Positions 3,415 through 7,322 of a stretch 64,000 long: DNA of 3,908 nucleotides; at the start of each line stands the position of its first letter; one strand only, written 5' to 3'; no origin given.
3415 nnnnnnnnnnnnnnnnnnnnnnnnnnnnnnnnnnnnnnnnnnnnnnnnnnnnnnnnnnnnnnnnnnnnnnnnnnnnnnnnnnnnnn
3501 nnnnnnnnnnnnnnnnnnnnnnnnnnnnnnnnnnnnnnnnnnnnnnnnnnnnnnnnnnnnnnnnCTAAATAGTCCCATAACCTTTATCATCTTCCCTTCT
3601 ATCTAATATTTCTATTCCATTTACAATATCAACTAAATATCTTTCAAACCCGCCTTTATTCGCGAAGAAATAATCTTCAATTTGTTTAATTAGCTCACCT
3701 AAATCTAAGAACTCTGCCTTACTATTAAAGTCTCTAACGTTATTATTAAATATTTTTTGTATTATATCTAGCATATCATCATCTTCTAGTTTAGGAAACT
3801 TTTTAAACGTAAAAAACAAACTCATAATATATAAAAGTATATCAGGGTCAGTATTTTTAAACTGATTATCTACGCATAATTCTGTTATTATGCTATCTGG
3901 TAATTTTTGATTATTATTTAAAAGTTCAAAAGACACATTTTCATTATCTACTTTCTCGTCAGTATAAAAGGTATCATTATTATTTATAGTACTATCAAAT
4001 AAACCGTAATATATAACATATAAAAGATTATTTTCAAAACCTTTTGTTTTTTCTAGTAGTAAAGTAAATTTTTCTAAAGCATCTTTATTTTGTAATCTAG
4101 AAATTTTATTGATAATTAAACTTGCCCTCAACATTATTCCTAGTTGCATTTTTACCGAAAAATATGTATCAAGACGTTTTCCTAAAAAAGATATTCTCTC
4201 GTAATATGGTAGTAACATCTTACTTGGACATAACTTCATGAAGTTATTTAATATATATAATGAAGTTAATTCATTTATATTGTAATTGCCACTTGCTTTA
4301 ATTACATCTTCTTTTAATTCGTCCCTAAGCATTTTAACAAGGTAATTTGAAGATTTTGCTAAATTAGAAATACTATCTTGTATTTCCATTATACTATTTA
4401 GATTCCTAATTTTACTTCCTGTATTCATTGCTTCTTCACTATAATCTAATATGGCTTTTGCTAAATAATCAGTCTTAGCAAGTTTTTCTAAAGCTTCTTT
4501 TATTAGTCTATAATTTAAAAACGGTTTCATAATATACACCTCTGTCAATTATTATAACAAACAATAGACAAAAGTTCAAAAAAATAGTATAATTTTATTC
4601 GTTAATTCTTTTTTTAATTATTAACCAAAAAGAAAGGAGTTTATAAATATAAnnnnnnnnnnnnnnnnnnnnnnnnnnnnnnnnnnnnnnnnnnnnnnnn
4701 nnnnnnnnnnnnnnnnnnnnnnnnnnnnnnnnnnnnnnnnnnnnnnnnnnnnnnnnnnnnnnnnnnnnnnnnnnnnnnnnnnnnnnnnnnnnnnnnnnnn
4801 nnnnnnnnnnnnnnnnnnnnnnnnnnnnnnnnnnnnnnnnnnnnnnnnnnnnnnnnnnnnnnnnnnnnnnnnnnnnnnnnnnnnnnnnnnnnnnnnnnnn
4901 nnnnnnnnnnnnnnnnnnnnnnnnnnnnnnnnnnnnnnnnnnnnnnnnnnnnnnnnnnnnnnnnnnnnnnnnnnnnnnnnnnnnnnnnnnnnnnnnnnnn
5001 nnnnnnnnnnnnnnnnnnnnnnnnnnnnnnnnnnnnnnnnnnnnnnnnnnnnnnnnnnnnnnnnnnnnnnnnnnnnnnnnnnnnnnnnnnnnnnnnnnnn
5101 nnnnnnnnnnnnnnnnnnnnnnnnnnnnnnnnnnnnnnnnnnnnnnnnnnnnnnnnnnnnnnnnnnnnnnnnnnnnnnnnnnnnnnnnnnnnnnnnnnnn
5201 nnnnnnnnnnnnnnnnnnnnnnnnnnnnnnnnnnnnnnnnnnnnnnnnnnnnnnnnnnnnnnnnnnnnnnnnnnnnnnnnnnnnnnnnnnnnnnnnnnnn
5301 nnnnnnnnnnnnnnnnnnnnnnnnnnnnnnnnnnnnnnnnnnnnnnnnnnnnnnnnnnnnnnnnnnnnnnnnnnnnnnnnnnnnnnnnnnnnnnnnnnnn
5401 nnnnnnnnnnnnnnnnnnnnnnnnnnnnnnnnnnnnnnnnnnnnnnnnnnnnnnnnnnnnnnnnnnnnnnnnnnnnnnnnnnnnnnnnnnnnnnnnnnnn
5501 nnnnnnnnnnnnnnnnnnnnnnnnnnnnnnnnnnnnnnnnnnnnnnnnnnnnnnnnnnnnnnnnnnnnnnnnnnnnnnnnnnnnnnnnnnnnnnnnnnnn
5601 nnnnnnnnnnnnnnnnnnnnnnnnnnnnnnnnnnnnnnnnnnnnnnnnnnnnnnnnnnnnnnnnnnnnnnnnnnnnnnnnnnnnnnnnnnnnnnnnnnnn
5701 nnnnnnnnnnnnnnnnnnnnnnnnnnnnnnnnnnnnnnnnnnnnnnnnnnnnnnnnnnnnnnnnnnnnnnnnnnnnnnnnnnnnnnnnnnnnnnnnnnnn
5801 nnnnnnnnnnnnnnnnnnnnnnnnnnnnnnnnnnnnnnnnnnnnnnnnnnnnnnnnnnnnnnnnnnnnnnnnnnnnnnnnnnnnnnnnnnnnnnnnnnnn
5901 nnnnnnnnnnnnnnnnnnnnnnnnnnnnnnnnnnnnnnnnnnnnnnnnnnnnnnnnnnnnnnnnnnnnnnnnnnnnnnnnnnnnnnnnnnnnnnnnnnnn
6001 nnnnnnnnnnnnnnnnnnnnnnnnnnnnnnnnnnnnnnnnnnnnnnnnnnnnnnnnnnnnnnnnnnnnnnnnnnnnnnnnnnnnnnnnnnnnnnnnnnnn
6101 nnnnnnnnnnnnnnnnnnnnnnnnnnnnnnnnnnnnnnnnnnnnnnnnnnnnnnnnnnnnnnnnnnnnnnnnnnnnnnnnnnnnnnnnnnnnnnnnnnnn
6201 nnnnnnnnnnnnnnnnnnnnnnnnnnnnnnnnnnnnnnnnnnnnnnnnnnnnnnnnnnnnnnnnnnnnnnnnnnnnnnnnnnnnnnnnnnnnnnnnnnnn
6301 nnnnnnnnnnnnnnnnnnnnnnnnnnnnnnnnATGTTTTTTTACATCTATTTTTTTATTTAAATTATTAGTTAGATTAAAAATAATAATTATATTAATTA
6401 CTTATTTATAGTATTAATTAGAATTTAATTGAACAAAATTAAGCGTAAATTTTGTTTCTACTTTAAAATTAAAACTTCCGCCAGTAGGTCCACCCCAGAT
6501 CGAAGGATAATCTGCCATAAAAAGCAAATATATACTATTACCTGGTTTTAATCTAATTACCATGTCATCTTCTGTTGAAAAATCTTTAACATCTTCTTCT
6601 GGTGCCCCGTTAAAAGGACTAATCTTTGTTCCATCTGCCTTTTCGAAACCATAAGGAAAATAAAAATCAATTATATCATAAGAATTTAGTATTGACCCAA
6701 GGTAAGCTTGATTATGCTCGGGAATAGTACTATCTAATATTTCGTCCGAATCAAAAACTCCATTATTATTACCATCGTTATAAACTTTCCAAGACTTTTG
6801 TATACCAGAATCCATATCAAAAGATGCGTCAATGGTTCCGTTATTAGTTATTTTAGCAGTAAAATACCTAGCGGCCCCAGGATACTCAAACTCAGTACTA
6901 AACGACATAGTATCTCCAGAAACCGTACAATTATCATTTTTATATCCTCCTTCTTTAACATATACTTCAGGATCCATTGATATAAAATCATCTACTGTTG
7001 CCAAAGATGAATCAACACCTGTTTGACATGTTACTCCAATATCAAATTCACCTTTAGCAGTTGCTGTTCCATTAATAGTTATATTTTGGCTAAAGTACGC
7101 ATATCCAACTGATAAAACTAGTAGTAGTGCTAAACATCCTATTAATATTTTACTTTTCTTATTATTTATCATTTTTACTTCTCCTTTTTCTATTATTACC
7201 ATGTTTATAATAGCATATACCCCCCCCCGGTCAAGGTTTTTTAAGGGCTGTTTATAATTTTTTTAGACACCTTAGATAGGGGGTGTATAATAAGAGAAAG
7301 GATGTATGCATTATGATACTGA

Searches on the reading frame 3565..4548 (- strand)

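Call 5: search_protein_families(library=pfam, proteins=[window:3565-4548:-], max_evalue=0.1)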
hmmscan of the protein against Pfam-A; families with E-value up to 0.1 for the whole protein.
window:3565-4548:- (327 aa): 1 family
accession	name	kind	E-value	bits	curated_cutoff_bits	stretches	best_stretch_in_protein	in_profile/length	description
PF12631.12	MnmE_helical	-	0.083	13.4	40.1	0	14-223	32-97/211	MnmE helical domain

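Call 6: search_protein_families(library=ncbifam, proteins=[window:3565-4548:-], max_evalue=0.1)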
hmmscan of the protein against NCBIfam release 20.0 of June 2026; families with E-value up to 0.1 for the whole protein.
window:3565-4548:- (327 aa): 0 families

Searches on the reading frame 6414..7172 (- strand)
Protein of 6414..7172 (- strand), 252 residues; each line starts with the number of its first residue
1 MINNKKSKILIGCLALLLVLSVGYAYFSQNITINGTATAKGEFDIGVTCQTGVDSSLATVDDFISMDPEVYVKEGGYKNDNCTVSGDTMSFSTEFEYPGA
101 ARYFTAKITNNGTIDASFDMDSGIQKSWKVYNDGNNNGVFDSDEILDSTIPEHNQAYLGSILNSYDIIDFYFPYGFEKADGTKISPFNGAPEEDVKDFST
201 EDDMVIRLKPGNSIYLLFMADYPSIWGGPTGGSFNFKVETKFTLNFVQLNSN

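Call 5: search_protein_families(library=pfam, proteins=[window:6414-7172:-], max_evalue=0.1)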
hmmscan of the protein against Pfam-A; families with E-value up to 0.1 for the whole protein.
window:6414-7172:- (252 aa): 1 family
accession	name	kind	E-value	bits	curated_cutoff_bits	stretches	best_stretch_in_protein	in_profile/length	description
PF17164.10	DUF5122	-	0.03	15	27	0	100-118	18-36/36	Domain of unknown function (DUF5122) beta-propeller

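Call 6: search_protein_families(library=ncbifam, proteins=[window:6414-7172:-], max_evalue=0.1)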
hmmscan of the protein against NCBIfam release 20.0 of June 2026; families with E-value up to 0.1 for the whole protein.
window:6414-7172:- (252 aa): 2 families
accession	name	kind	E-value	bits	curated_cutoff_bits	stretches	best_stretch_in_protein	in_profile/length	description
TIGR04088.1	cognate_SipW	domain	0.018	15.2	19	1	9-39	1-31/34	SipW-dependent-type signal peptide-containing protein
TIGR00034.1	aroFGH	equivalog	0.082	11.7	173.2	0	109-153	103-147/342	3-deoxy-7-phosphoheptulonate synthase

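Call 7: find_homologous_proteins(query=window:6414-7172:-)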
Query window:6414-7172:- (252 aa): 195 proteins with E <= 0.001 among 604 candidates; the best 120 are listed.
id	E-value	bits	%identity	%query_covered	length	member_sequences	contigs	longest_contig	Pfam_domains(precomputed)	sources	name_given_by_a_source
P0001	1.4e-165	567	100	100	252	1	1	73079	-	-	-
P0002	1.3e-62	230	49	99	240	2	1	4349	-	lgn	-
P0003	1.2e-57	213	48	92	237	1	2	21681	-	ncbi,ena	-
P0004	3.4e-47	179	45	99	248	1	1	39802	-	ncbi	-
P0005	1.6e-43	167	44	93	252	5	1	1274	-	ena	-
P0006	8.6e-42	162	42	97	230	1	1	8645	-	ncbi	-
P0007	1.6e-41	161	39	99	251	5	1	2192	-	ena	-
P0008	3.3e-40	156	43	85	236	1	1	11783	-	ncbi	-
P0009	4.6e-39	153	65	46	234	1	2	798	-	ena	-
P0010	9.8e-39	151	43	85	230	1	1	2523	-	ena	-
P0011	6.6e-38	149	40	98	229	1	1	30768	-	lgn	-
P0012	4.5e-37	146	45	84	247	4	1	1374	-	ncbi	-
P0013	7.6e-37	145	40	97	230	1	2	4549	-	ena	-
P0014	2.0e-36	144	43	87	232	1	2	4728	-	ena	-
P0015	3.8e-35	140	44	85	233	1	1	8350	-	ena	-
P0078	8.7e-23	99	49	52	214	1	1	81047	-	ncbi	-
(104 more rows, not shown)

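Call 10: find_encoding_contigs(protein=P0001, flank=3000)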
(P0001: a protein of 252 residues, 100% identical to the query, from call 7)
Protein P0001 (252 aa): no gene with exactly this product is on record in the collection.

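Call 15: find_encoding_contigs(protein=P0004, flank=4000, max_places=4)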
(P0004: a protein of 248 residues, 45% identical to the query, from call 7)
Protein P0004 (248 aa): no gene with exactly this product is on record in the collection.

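Call 16: find_encoding_contigs(protein=P0078, flank=10000, max_places=4)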
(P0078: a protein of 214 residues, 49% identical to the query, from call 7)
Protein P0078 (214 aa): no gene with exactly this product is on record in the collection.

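Call 17: find_related_loci(query=A1, collection=genome_contigs, flank=4000)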
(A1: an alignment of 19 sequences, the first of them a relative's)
Query A1 (252 aa) in genome_contigs; peptide patterns used: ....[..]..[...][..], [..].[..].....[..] (x = any residue, [..] = any of these).
145 stretches matched a pattern; 83 encode a relative of the query (tblastn E <= 1e-3); the best 80 are kept; 75 distinct loci.
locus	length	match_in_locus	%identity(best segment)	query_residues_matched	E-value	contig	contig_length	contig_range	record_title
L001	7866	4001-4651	48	4-234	3e-58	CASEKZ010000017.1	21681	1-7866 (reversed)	uncultured bacterium isolate CO.T19.metabat-bins.98 genome assembly, contig: CO.T19.metabat-bins.98.fa_k141_7513175, who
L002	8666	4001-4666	40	5-248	2e-51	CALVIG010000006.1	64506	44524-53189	MAG: uncultured Bacilli bacterium isolate BRZ_II__bin28 genome assembly, contig: BRZ_II__NODE_621_length_64506_cov_21.47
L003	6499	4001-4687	42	4-248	1e-49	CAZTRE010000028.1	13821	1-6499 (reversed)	MAG TPA_asm: uncultured Mycoplasma sp. isolate SRP287540_co1_217 genome assembly, contig: NODE_4775_length_13821_cov_32.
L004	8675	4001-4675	40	4-248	6e-49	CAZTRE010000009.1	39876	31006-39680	MAG TPA_asm: uncultured Mycoplasma sp. isolate SRP287540_co1_217 genome assembly, contig: NODE_964_length_39876_cov_27.0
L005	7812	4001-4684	42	4-248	2e-48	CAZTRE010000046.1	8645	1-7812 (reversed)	MAG TPA_asm: uncultured Mycoplasma sp. isolate SRP287540_co1_217 genome assembly, contig: NODE_9044_length_8645_cov_30.5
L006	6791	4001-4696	42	1-236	5e-48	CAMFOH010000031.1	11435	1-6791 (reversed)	MAG: uncultured Mollicutes bacterium isolate ERR2020022_bin.3_metaWRAP_v1.3_MAG genome assembly, contig: ERZ10552055.990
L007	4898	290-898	43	4-217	5e-46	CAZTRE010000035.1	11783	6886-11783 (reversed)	MAG TPA_asm: uncultured Mycoplasma sp. isolate SRP287540_co1_217 genome assembly, contig: NODE_5994_length_11783_cov_38.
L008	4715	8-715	42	5-250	4e-45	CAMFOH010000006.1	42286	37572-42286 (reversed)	MAG: uncultured Mollicutes bacterium isolate ERR2020022_bin.3_metaWRAP_v1.3_MAG genome assembly, contig: ERZ10552055.107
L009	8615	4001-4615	43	4-221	1e-43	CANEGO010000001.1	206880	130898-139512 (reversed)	MAG TPA_asm: uncultured Clostridium sp. isolate SRR18439538_bin.11_metawrap_v1.3_MAG genome assembly, contig: NODE.21_le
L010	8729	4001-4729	40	2-252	3e-42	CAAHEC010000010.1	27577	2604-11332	MAG TPA_asm: Bacilli bacterium, isolate HGM10828, WGS project CAAHEC010000000 data, contig: SRS820626_38_k75_153199, who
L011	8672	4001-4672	42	2-248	8e-40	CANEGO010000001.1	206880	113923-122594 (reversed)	MAG TPA_asm: uncultured Clostridium sp. isolate SRR18439538_bin.11_metawrap_v1.3_MAG genome assembly, contig: NODE.21_le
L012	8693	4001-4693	38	6-248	2e-39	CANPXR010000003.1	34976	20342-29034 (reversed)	MAG: uncultured Bacilli bacterium isolate Lapin-004__bin62 genome assembly, contig: Lapin-004__NODE_1408_length_34976_co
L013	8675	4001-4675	39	1-248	2e-38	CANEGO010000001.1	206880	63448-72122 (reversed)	MAG TPA_asm: uncultured Clostridium sp. isolate SRR18439538_bin.11_metawrap_v1.3_MAG genome assembly, contig: NODE.21_le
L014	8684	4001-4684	38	1-249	5e-36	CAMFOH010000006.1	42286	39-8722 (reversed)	MAG: uncultured Mollicutes bacterium isolate ERR2020022_bin.3_metaWRAP_v1.3_MAG genome assembly, contig: ERZ10552055.107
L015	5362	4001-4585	37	4-224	8e-36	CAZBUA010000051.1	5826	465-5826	MAG TPA_asm: uncultured Muribaculaceae bacterium isolate SRP192927_co8_114 genome assembly, contig: NODE_14877_length_58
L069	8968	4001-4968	33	1-119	9e-10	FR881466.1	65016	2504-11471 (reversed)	Clostridium sp. CAG:594 genomic scaffold, scf72, whole genome shotgun sequence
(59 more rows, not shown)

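Call 29: search_protein_families(library=ncbifam, alignment_id=A2, max_evalue=0.01)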
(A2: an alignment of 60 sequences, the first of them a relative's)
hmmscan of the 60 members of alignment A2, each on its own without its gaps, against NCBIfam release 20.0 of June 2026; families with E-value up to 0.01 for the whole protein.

A. member 1, P0001 (252 aa): 0 families

B. families by the number of members that match (of 60 scanned): 4 families
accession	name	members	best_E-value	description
TIGR04088.1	cognate_SipW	2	0.0011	SipW-dependent-type signal peptide-containing protein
NF002734.0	PRK02654.1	1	0.0023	membrane protein insertase YidC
NF038186.1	YPDG_rpt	1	0.0038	YPDG domain-containing protein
NF035926.1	scyF_NHL_VPEP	1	0.0063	scytonemin biosynthesis PEP-CTERM protein ScyF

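Call 34: predict_structure(alignment_id=A2)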
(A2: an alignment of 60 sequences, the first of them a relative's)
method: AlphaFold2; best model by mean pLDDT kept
length: 252 residues; sequences in the alignment: 60
mean_pLDDT: 85.9   pTM: 0.78
mean pLDDT of the five models: 85.9, 85.8, 83.7, 83.2, 82.8
residues with pLDDT >= 90: 140; 70-90: 68; 50-70: 38; < 50: 6
segments of 3 or more residues with pLDDT < 50: 30-35
pLDDT, mean of each block of 10 residues (from residue 1): 73 92 70 54 95 93 87 94 97 94 97 95 92 89 86 61 65 95 91 91 92 96 80 82 92 61
secondary structure, 60 per line:
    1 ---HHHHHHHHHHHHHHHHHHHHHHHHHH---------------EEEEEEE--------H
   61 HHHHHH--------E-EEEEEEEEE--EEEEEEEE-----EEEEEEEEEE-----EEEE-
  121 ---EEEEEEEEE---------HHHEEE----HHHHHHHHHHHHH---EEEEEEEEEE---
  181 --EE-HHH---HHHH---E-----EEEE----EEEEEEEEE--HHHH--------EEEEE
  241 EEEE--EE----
elements in order: H4-29 E45-51 H60-66 E77-85 E88-95 E101-110 E116-119 E124-132 E145-147 H152-164 E168-177 H192-195 E205-208 E213-221 H224-227 E236-244

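Call 36: fold_search(model_id=the predicted structure, library=pdb)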
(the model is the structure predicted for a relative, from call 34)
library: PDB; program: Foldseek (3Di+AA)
matches with E <= 10: 644; with E <= 0.001: 0
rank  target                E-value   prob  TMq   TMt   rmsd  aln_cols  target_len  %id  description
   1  5hk1_C                9.7e-03  0.28  0.15  0.17  22.3       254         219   10  Human sigma-1 receptor bound to PD144418 (released 2016-04-06)
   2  1uf2_J                1.2e-02  0.23  0.15  0.11  14.7       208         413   10  The Atomic Structure of Rice dwarf Virus (RDV) (released 2003-10-14)
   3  6djz_C                1.3e-02  0.28  0.15  0.16  22.5       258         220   10  Human sigma-1 receptor bound to haloperidol (released 2018-10-17)
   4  1uf2_G                1.5e-02  0.25  0.17  0.12  14.1       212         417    9  The Atomic Structure of Rice dwarf Virus (RDV) (released 2003-10-14)
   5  4c47_C                1.6e-02  0.77  0.22  0.27  17.2       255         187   10  Salmonella enterica trimeric lipoprotein SadB (released 2014-01-08)
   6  7w2b_I                1.7e-02  0.30  0.15  0.17  23.4       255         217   10  The closed conformation of the sigma-1 receptor from Xenopus laevis (released 2022-03-16)
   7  7w2b_D                1.8e-02  0.30  0.15  0.17  23.3       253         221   10  The closed conformation of the sigma-1 receptor from Xenopus laevis (released 2022-03-16)
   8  7w2h_S                1.8e-02  0.25  0.14  0.17  23.3       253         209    9  A double cysteine variant of the sigma-1 receptor from Xenopus laevis complexed with S1RA (released 2022-03-16)
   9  7w2b_B                1.9e-02  0.30  0.15  0.17  23.7       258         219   10  The closed conformation of the sigma-1 receptor from Xenopus laevis (released 2022-03-16)
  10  7w2b_K                2.1e-02  0.28  0.15  0.17  23.5       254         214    9  The closed conformation of the sigma-1 receptor from Xenopus laevis (released 2022-03-16)
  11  7w2b_A                2.1e-02  0.28  0.15  0.17  23.0       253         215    9  The closed conformation of the sigma-1 receptor from Xenopus laevis (released 2022-03-16)
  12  5hk1_A                2.2e-02  0.25  0.15  0.17  23.8       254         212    9  Human sigma-1 receptor bound to PD144418 (released 2016-04-06)
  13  7w2f_A                2.2e-02  0.23  0.14  0.16  24.8       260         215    8  An open-like conformation of the sigma-1 receptor from Xenopus laevis complexed with PRE084 by co-crystallization (released 2022-03-16)
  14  5hk2_B                2.2e-02  0.20  0.15  0.17  21.7       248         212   10  Human sigma-1 receptor bound to 4-IBP (released 2016-04-06)
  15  4c47_A                2.3e-02  0.63  0.20  0.25  18.4       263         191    9  Salmonella enterica trimeric lipoprotein SadB (released 2014-01-08)
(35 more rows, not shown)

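Call 37: search_solved_structures(query=A2, max_evalue=10)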
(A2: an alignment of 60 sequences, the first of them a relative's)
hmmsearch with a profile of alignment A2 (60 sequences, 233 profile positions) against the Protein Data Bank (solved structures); distinct sequences matched with E-value up to 10: 7.
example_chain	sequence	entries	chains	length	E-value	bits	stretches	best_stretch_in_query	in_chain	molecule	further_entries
9sj2_C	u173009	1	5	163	0.019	18.3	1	77-129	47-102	AbpX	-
9rhp_A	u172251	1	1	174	0.03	17.6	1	80-129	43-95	Archaeal bundling protein X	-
4onx_A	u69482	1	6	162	0.042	17.2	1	133-210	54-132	Sensor histidine kinase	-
3cqo_A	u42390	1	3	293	0.84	12.9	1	62-115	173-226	FBP32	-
4hpk_B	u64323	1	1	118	0.87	12.9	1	67-150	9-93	Collagenase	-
4wen_B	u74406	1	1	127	1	12.6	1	76-115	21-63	Anti-F4+ETEC bacteria VHH variable region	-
5iku_A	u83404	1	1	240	1.4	12.2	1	63-149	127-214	Collagenase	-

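Call 42: search_protein_families(library=pfam, alignment_id=A2, max_evalue=0.1)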
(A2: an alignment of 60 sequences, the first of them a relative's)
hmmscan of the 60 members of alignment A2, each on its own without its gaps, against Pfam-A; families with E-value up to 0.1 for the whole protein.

A. member 1, P0001 (252 aa): 1 family
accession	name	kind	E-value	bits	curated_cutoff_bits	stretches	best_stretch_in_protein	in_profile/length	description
PF17164.10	DUF5122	-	0.03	15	27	0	100-118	18-36/36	Domain of unknown function (DUF5122) beta-propeller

B. families by the number of members that match (of 60 scanned): 24 families
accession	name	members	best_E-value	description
PF14289.11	DUF4369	4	0.003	Domain of unknown function (DUF4369)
PF12389.13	Peptidase_M73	2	0.034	Camelysin metallo-endopeptidase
PF14016.12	DUF4232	2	0.062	Domain of unknown function (DUF4232)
PF20579.4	LapA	1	0.0046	LapA domain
PF18957.6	RibLong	1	0.0051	Long Rib domain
PF14848.11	HU-DNA_bdg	1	0.01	DNA-binding domain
PF17936.7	Big_6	1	0.011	Bacterial Ig domain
PF14352.11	DUF4402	1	0.015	Domain of unknown function (DUF4402)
PF05547.17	Peptidase_M6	1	0.024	Immune inhibitor A peptidase M6, catalytic domain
PF17164.10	DUF5122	1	0.03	Domain of unknown function (DUF5122) beta-propeller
PF22544.2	HYDIN_VesB_CFA65-like_Ig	1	0.03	HYDIN/CFA65/VesB-like, Ig-like domain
PF19407.5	DUF5979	1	0.031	Domain of unknown function (DUF5979)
PF25421.1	DUF7891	1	0.032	Domain of unknown function (DUF7891)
PF21691.2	LDL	1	0.044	Alpha-galactosyl binding lectin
PF22351.2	TraH_VirB8-like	1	0.045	TraH VirB8-like domain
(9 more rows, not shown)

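Call 49: search_protein_families(library=ncbifam, proteins=[L069:2937-3905:+, L069:4007-4519:+, L069:4651-5169:+, L069:5206-5850:+, L069:5858-6472:+, L069:6494-7690:+, L069:7799-8293:+, L069:1428-2864:+], max_evalue=0.01)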
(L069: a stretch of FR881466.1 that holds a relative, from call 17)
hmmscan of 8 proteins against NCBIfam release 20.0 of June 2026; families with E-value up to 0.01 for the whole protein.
L069:2937-3905:+ (322 aa): 18 families
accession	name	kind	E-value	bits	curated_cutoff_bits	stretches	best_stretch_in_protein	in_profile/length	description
TIGR02899.1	spore_safA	subfamily_domain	2.8e-18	65.6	67.85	2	226-267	1-43/44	SafA/ExsA family spore coat assembly protein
NF008399.0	PRK11198.1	equivalog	4.2e-18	66.2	134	2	218-269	92-148/149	peptidoglycan-binding protein LysM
NF050804.1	CellDivDipMCaul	equivalog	2e-13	50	900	1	224-303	311-387/634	cell division endopeptidase DipM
NF008050.0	PRK10783.1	equivalog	1.8e-12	46.3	508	1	215-320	337-445/457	murein transglycosylase D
NF047755.1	LIC_10271_M23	exception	2e-12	47.3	180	2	215-270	18-73/207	LIC_10271 family cell wall hydrolase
NF052398.1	Agg_Promo_Fact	equivalog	2.3e-12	47.5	170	2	221-273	29-80/202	aggregation-promoting factor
TIGR02907.1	spore_VI_D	equivalog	1.6e-09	37.8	169.85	1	224-267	302-344/344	stage VI sporulation protein D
NF040883.1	amid_act_ActS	equivalog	2.4e-09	36.8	375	1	217-282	29-94/242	amidase activator ActS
NF004974.0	PRK06347.1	equivalog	4.9e-09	35.7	701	2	206-268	315-376/592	1,4-beta-N-acetylmuramoylhydrolase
NF042931.1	SAG1386_EF1546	equivalog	1.1e-08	35.4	80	1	206-266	94-157/158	SAG1386/EF1546 family surface-associated protein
NF010723.1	PRK14125.1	equivalog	8.3e-08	32.1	60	1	215-269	26-87/87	cell division suppressor protein YneA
NF047657.1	CellWlHdaseLepto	equivalog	6.6e-07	29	400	1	220-270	25-75/221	hypothetical protein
NF008123.1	PRK10871.1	equivalog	3.8e-06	26.6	311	1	222-293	105-178/365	murein hydrolase activator NlpD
NF041208.1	celldiv_DipM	equivalog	3.3e-05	23.3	740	1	199-275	169-235/419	cell division endopeptidase DipM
NF012230.0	LWXIA_domain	equivalog_domain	7.3e-05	22.8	33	0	223-242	4-23/74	LWXIA domain-containing protein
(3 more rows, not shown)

L069:4007-4519:+ (170 aa): 0 families

L069:4651-5169:+ (172 aa): 1 family
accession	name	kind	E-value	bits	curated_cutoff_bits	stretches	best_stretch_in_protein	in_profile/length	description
NF047353.1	tube_lmo2291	equivalog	0.0052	16.9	27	0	20-52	102-134/135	phage tail tube protein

L069:5206-5850:+ (214 aa): 0 families

L069:5858-6472:+ (204 aa): 0 families

L069:6494-7690:+ (398 aa): 3 families
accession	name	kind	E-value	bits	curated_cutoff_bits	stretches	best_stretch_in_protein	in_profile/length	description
TIGR02228.1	sigpep_I_arch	equivalog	2.3e-25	89.3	51.85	1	259-380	9-135/158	signal peptidase I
NF046067.1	SigPepSipWBacil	equivalog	4.2e-14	52.6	190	1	282-374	42-136/189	signal peptidase I SipW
TIGR02227.1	sigpep_I_bact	equivalog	5.7e-09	36.1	47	1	261-331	3-78/162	signal peptidase I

L069:7799-8293:+ (164 aa): 0 families

L069:1428-2864:+ (478 aa): 9 families
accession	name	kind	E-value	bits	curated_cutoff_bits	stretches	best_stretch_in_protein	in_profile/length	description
NF045822.1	PgAcgDacpgdA2_Bac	equivalog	7.8e-41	140.2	400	1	270-463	67-256/274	peptidoglycan-N-acetylglucosamine deacetylase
TIGR02884.1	spore_pdaA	equivalog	3.9e-28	98.7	298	1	251-465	14-220/224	delta-lactam-biosynthetic de-N-acetylase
TIGR02764.1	spore_ybaN_pdaB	equivalog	1.1e-26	93.7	237.4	1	271-463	4-185/191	polysaccharide deacetylase family sporulation protein PdaB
NF045820.1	PgAcgDacpgdA_Strep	equivalog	3.2e-25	88.8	800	1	272-463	267-442/463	peptidoglycan-N-acetylglucosamine deacetylase PgdA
NF045821.1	PgAcgDacpgdA1_Bac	equivalog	1.1e-21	76.9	400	1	274-383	89-199/282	peptidoglycan-N-acetylglucosamine deacetylase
TIGR04243.1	nodulat_NodB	equivalog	3e-15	56.2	240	1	273-441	2-158/197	chitooligosaccharide deacetylase NodB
TIGR02873.1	spore_ylxY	hypoth_equivalog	1.4e-11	44.1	391.5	1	286-461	99-259/268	probable sporulation protein, polysaccharide deacetylase family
TIGR03006.1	pepcterm_polyde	equivalog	4.9e-08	32.4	276.2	1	287-370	36-119/272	XrtA system polysaccharide deacetylase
NF012211.1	tand_rpt_95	domain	0.0078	16.1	90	0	235-264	60-89/98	tandem-95 repeat protein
